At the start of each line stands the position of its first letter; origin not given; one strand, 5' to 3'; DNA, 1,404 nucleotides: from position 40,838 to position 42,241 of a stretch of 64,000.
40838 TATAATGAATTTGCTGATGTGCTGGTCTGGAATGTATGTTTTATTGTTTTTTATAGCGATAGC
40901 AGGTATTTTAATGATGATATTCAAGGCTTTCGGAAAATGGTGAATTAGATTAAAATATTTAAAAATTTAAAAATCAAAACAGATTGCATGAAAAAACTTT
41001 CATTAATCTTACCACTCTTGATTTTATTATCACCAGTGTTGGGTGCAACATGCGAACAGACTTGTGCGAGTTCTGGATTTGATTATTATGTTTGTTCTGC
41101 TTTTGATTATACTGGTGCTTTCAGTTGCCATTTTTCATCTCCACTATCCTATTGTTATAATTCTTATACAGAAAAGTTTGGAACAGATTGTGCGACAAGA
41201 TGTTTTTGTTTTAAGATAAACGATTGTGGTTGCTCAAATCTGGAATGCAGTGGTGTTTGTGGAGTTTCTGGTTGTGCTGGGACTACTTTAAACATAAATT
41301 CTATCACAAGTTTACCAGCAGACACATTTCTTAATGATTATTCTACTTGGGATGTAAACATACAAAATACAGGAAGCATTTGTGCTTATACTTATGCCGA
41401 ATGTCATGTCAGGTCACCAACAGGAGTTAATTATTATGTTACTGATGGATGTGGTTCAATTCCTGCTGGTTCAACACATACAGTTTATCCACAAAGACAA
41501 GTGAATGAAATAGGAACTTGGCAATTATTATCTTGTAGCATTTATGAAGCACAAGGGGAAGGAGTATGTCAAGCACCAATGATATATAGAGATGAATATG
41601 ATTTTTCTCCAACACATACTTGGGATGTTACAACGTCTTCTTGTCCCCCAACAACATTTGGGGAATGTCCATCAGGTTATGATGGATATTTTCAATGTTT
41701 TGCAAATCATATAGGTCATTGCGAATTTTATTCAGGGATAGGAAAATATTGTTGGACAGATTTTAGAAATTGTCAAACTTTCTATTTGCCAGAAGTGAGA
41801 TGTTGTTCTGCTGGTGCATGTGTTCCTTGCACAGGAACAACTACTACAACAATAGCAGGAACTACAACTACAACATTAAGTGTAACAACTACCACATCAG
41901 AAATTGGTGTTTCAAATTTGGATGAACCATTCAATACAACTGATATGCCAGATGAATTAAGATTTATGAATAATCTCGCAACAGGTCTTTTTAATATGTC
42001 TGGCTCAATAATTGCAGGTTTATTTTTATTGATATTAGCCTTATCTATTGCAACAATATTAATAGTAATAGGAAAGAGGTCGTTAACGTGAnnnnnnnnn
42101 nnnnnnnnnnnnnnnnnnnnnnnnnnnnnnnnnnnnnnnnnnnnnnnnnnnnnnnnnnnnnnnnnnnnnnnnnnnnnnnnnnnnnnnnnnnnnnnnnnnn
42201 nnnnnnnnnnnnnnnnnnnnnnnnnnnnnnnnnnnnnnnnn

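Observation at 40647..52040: An approximately 11-kb block of paralogous secreted, Cys- and sequon-rich, C-terminally anchored proteins with domain duplication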

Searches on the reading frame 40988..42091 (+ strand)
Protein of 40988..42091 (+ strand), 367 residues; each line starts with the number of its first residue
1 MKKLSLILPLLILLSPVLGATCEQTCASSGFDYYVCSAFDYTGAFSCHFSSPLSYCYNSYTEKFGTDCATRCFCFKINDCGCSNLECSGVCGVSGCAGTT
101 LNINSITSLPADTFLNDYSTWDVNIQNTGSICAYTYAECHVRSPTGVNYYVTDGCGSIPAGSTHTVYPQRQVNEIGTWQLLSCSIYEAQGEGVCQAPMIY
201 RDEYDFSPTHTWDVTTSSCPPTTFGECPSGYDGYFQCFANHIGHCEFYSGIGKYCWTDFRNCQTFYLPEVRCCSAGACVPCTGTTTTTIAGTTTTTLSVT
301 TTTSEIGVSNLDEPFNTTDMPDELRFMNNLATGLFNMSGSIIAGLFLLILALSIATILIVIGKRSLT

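Call 5: search_protein_families(library=pfam, proteins=[window:40988-42091:+], max_evalue=1)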
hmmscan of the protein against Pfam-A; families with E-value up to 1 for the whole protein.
window:40988-42091:+ (367 aa): 0 families

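Call 6: search_protein_families(library=phrogs, proteins=[window:40988-42091:+], max_evalue=1)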
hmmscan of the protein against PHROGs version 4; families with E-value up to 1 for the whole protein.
window:40988-42091:+ (367 aa): 1 family
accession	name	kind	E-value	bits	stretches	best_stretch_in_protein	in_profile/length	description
phrog_12653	-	unknown function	0.2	12.7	1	293-323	24-56/65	-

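Call 46: search_solved_structures(query=window:40988-42091:+, max_evalue=1)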
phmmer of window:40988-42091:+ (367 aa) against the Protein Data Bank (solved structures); distinct sequences matched with E-value up to 1: 1.
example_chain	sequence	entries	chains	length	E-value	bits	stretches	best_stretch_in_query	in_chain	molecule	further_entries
8snb_2J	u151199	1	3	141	0.73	12.1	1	218-246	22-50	Cilia- and flagella-associated protein 126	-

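Call 55: search_dna_similar(query=window:40988-42091:+, collection=phages, mode=protein, max_evalue=0.001, max_rows=10)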
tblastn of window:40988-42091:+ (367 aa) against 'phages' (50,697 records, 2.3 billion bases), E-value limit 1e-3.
No match.

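Call 93: search_protein_families(library=ncbifam, proteins=[window:40988-42091:+], max_evalue=0.01)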
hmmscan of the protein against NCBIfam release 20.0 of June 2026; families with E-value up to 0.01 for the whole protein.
window:40988-42091:+ (367 aa): 0 families
